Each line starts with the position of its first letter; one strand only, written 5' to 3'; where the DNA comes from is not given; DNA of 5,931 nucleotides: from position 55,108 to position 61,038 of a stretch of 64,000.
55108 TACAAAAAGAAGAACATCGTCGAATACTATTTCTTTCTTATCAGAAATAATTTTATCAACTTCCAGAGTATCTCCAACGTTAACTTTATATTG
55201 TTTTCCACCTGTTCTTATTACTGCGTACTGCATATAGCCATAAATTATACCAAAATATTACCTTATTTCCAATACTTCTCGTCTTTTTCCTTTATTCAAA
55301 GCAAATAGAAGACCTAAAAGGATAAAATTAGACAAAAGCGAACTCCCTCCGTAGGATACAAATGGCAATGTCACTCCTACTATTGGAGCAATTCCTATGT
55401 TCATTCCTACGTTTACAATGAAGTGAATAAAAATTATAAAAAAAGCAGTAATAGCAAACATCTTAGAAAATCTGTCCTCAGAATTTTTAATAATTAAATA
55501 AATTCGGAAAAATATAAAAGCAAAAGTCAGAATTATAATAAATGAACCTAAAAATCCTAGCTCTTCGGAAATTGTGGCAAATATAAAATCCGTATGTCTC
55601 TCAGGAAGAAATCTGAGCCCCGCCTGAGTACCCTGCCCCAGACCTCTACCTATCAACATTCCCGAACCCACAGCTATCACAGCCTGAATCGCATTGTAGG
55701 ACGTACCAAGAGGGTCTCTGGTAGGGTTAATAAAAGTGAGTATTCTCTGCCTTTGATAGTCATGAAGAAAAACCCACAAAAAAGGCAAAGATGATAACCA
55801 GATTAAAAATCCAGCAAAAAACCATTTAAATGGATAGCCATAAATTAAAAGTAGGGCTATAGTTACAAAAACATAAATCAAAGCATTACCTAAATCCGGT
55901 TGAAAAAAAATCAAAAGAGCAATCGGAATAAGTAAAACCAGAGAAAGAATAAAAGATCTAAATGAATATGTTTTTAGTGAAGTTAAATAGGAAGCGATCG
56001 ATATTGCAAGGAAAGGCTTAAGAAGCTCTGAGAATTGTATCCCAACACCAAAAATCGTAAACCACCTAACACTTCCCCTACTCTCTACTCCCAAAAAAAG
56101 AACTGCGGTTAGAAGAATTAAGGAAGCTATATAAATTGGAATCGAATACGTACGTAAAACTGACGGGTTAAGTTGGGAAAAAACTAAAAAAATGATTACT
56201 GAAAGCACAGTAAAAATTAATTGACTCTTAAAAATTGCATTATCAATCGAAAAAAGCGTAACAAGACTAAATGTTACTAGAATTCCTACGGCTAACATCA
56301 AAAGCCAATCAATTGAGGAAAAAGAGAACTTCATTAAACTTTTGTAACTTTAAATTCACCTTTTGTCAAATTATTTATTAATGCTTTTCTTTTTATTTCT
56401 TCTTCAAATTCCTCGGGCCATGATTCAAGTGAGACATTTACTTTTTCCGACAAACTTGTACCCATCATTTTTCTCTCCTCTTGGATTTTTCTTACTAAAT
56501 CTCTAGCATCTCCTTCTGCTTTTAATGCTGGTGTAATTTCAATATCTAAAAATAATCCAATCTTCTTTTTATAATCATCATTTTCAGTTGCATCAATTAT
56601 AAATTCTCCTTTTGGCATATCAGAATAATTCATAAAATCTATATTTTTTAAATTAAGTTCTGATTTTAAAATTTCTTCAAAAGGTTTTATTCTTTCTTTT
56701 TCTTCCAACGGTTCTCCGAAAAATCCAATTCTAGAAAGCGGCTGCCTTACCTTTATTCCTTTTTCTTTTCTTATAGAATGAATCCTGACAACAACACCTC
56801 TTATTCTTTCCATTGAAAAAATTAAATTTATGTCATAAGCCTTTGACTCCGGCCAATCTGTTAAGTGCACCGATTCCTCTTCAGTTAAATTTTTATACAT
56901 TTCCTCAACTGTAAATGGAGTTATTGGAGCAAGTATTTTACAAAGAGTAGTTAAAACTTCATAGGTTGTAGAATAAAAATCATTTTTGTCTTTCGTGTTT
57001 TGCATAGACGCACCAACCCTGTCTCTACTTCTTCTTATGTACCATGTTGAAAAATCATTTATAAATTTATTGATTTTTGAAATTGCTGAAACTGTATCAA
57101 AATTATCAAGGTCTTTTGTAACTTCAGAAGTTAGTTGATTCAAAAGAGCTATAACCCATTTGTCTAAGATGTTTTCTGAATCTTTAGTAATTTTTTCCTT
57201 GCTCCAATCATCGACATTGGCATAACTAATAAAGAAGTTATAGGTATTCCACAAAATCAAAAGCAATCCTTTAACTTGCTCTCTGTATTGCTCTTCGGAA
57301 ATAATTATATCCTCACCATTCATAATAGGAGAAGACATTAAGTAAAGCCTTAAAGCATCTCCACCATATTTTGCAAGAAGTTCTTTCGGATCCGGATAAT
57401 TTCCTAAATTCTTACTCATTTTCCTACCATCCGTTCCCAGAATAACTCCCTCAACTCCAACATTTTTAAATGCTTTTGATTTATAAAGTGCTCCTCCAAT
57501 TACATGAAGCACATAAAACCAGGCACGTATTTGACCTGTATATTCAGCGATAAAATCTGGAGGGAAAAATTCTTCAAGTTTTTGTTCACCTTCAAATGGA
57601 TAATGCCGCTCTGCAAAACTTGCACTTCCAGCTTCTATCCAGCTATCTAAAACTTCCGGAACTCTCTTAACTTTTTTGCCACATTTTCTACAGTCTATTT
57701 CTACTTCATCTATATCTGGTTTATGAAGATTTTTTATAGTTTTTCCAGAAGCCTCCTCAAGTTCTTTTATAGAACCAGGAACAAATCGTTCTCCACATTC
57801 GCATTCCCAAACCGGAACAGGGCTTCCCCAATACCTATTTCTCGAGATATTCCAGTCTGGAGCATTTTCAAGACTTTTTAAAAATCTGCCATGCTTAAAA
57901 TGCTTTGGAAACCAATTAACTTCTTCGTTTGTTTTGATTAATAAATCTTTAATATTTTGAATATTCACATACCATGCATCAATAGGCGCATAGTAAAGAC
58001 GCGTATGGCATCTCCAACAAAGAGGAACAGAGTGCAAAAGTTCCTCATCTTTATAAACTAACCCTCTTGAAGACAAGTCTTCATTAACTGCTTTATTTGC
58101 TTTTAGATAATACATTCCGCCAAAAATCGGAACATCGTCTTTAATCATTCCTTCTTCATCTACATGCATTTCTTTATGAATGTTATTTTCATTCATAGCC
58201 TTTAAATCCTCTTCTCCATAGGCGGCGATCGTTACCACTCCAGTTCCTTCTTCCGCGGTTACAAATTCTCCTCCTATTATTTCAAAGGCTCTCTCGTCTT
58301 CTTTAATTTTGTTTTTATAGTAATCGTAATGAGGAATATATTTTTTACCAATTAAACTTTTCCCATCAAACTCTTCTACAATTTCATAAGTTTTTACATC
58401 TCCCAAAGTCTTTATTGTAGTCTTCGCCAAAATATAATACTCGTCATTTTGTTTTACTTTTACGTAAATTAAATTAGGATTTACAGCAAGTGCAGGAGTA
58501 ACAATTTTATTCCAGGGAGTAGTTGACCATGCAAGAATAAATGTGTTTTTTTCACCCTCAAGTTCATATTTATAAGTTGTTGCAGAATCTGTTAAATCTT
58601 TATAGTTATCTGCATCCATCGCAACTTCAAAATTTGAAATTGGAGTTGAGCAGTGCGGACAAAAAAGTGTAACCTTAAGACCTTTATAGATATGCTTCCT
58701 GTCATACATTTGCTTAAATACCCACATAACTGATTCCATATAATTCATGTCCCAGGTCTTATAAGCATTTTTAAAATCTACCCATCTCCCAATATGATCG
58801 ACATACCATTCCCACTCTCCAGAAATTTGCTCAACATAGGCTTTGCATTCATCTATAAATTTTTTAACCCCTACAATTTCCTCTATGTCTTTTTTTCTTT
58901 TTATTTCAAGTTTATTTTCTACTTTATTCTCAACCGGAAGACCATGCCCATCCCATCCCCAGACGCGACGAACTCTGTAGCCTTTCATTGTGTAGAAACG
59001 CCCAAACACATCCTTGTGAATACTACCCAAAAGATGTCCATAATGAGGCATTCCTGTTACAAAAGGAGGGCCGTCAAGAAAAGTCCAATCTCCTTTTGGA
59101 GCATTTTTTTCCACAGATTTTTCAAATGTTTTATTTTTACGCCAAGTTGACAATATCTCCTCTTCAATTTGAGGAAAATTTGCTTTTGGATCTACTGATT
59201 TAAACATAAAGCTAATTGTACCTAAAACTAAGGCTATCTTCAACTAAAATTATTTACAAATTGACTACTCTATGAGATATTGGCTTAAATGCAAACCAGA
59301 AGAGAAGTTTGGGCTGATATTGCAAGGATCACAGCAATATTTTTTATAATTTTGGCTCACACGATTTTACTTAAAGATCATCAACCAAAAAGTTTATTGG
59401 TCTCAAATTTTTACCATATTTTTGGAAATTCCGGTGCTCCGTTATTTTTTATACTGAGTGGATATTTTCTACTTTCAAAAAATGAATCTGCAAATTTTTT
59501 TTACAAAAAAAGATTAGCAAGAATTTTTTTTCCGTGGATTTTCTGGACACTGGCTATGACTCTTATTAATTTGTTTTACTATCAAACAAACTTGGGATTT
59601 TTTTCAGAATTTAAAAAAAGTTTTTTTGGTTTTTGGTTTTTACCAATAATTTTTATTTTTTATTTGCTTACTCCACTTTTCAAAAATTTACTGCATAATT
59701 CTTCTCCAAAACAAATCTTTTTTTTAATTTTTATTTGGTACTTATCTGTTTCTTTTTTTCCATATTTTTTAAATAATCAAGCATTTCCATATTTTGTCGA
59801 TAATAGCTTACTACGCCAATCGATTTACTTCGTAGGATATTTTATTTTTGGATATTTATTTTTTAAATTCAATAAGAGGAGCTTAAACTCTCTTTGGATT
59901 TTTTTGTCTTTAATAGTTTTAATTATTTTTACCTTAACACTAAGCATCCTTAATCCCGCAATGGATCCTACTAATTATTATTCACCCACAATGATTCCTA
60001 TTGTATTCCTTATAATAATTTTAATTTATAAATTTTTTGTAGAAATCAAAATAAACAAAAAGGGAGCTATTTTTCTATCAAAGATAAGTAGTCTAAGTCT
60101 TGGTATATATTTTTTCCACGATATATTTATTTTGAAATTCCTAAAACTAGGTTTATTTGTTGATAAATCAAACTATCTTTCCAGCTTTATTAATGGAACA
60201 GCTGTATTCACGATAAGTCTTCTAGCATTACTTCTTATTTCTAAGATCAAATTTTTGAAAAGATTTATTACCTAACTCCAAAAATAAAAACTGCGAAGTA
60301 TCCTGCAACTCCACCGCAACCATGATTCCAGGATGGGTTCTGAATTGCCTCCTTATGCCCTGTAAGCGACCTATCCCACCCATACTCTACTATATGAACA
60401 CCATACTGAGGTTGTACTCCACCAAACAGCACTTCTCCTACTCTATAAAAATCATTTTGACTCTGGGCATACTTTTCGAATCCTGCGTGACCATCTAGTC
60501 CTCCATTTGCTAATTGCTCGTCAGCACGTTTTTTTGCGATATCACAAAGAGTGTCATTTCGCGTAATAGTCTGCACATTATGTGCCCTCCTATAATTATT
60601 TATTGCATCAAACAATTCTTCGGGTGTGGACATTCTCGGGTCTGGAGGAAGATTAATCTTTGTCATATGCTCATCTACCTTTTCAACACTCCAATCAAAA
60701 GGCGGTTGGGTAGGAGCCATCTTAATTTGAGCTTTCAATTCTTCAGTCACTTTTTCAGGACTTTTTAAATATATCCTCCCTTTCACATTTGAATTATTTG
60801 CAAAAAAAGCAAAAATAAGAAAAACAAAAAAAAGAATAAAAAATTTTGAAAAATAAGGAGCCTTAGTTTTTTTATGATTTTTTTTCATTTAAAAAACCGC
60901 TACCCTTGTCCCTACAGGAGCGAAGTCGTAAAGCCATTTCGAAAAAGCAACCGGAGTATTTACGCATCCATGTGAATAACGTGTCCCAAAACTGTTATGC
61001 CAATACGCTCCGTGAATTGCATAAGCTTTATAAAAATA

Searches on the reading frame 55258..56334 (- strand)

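Call 82: search_protein_families(library=pfam, proteins=[window:55258-56334:-], max_evalue=0.00001)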
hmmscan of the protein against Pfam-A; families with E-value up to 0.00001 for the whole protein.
window:55258-56334:- (358 aa): 1 family
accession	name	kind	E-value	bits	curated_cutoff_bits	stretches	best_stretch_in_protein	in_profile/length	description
PF01098.24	FTSW_RODA_SPOVE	-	1.1e-86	291.5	26.4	1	10-349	8-353/356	Cell cycle protein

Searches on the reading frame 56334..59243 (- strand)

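Call 82: search_protein_families(library=pfam, proteins=[window:56334-59243:-], max_evalue=0.00001)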
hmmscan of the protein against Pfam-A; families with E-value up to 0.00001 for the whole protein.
window:56334-59243:- (969 aa): 4 families
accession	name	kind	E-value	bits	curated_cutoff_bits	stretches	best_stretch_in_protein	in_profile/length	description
PF00133.28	tRNA-synt_1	-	8.5e-116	387.5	22.7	1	30-642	2-409/414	tRNA synthetases class I (I, L, M and V)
PF08264.19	Anticodon_1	-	1.4e-32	113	25.1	1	694-837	1-145/148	Anticodon-binding domain of tRNA ligase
PF09334.17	tRNA-synt_1g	-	3.4e-17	62.7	20.1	1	60-207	8-135/391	tRNA synthetases class I (M)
PF19302.4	DUF5915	-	3.3e-11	43.5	27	1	892-955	97-166/195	Domain of unknown function (DUF5915)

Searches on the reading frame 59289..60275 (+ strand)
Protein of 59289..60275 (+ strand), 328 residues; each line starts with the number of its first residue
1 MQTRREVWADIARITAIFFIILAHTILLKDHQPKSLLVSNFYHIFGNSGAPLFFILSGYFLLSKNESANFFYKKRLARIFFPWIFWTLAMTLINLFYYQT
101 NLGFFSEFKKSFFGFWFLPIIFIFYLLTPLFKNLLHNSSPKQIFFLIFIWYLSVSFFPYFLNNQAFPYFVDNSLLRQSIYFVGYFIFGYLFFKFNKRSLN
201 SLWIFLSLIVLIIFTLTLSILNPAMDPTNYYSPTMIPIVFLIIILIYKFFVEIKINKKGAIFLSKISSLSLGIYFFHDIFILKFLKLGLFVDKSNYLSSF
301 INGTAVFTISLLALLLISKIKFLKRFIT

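Call 82: search_protein_families(library=pfam, proteins=[window:59289-60275:+], max_evalue=0.00001)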
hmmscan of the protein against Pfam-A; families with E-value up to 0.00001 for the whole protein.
window:59289-60275:+ (328 aa): 1 family
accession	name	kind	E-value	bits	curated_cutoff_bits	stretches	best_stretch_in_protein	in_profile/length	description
PF01757.29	Acyl_transf_3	-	2.8e-35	122.4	31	1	7-316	2-319/326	Acyltransferase domain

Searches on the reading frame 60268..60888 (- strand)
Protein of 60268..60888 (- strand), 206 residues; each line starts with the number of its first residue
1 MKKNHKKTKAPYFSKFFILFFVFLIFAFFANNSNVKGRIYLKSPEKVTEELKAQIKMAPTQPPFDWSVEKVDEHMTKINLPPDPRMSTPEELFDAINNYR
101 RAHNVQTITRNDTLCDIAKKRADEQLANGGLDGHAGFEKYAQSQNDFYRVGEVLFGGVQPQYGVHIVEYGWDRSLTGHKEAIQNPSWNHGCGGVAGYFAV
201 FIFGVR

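Call 82: search_protein_families(library=pfam, proteins=[window:60268-60888:-], max_evalue=0.00001)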
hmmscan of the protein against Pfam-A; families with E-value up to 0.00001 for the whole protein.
window:60268-60888:- (206 aa): 1 family
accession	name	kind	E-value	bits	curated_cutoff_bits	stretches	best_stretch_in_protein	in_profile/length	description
PF00188.32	CAP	-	6.9e-06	27.3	21.1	1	93-139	1-47/117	Cysteine-rich secretory protein family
